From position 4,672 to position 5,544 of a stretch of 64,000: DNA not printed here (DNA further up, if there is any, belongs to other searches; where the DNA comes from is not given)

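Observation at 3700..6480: AT-rich island: cytosine-5 methyltransferase plus overlapping HNH nuclease plus two uncharacterised ORFs (candidate R-M or novel defence module)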

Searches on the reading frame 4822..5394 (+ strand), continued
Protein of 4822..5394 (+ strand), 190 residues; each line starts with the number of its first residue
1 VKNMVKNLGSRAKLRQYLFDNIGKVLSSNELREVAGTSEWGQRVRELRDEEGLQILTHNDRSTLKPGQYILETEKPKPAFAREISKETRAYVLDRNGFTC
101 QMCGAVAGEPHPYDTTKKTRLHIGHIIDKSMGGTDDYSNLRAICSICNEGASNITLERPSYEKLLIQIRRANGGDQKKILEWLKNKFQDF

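Call 45: get_annotated_region(hit=H2, flank=4000)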
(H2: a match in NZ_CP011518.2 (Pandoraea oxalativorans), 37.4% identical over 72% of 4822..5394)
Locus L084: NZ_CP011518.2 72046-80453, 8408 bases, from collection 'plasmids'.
description: Pandoraea oxalativorans strain DSM 23570 plasmid pPO70-1, complete sequence
organism: Pandoraea oxalativorans (NCBI taxid 573737)
taxonomy: Bacteria; Pseudomonadota; Betaproteobacteria; Burkholderiales; Burkholderiaceae; Pandoraea; Pandoraea oxalativorans
host: -; source: -; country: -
typing (MOB-suite, as given by PLSDB): conjugative; relaxase MOBF,MOBP; mating-pair formation MPF_T
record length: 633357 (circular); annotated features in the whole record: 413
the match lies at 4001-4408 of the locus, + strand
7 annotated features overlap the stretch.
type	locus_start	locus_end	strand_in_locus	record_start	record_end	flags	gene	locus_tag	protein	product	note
CDS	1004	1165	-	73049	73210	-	-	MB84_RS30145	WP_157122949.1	hypothetical protein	-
CDS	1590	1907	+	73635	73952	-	-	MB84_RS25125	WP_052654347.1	hypothetical protein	-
CDS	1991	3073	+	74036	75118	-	-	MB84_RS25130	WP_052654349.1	DNA cytosine methyltransferase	GO:0006304 - DNA modification [Evidence IEA]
CDS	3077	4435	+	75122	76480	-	vsr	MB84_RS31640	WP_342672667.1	DNA mismatch endonuclease Vsr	GO:0006298 - mismatch repair [Evidence IEA]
CDS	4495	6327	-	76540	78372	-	-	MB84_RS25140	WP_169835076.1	tetratricopeptide repeat protein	-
CDS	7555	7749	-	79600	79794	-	-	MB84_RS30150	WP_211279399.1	hypothetical protein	-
CDS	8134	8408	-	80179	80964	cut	-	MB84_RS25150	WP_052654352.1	hypothetical protein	-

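Call 73: search_protein_families(library=pfam, proteins=[L084:3077-4435:+, L044:7581-8348:+], max_evalue=0.0001)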
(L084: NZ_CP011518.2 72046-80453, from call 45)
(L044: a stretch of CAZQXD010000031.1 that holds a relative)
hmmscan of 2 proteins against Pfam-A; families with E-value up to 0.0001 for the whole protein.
L084:3077-4435:+ (452 aa): 3 families
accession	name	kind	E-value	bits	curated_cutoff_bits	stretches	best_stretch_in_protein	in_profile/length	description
PF03852.21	Vsr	-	8.6e-27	93.2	27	1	2-69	1-69/74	DNA mismatch endonuclease Vsr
PF01844.29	HNH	-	7e-08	32.9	21.4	1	398-448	1-46/47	HNH endonuclease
PF04480.18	DUF559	-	7.5e-06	26.2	20.6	0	90-132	66-108/109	Protein of unknown function (DUF559)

L044:7581-8348:+ (256 aa): 3 families
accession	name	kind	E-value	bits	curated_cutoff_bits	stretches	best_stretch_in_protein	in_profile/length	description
PF13683.12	rve_3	-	2.7e-21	75.5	26.5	1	183-248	2-67/67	Integrase core domain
PF00665.32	rve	-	8e-20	71.4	32.6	1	100-194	5-102/102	Integrase core domain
PF03852.21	Vsr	-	7.4e-07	29.4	27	1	2-33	1-32/74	DNA mismatch endonuclease Vsr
